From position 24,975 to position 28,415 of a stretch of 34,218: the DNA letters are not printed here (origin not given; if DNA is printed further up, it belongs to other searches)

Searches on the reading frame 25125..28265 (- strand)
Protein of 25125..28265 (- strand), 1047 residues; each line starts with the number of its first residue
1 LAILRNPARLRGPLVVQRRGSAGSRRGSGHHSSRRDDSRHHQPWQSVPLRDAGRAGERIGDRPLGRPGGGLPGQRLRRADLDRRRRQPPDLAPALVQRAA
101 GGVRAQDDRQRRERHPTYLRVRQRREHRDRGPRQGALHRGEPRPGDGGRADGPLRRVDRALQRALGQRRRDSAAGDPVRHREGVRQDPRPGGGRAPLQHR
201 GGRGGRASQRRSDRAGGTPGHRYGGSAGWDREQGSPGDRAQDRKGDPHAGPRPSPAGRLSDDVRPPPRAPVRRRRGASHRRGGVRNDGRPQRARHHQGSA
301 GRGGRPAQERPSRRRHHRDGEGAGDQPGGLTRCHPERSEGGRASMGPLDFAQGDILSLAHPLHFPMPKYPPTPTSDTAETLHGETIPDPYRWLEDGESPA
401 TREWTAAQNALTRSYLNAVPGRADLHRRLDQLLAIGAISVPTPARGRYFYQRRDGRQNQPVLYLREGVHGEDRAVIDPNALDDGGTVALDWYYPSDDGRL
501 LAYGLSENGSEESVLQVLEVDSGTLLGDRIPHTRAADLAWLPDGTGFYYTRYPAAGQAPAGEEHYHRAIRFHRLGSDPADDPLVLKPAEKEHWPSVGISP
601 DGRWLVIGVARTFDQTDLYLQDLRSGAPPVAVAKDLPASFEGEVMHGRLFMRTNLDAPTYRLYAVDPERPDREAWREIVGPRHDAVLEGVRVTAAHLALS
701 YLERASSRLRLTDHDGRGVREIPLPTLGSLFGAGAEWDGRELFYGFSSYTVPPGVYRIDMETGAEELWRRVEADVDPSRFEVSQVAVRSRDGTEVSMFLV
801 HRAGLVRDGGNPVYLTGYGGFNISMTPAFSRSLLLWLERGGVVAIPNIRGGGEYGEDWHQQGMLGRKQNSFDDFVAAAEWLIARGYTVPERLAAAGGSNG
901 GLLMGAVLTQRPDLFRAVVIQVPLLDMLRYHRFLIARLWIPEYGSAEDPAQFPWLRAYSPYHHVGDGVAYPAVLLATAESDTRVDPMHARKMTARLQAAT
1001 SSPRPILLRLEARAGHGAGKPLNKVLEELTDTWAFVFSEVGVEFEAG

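Call 71: search_protein_families(library=pfam, proteins=[window:25125-28265:-], max_evalue=0.0001)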
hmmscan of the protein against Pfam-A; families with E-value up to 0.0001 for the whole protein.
window:25125-28265:- (1047 aa): 2 families
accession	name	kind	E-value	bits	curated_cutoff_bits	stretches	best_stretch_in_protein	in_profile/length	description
PF02897.21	Peptidase_S9_N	-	4.1e-96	322.7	24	1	370-769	1-412/414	Prolyl oligopeptidase, N-terminal beta-propeller domain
PF00326.27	Peptidase_S9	-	1.5e-55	188.5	22.6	1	828-1039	2-209/213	Prolyl oligopeptidase family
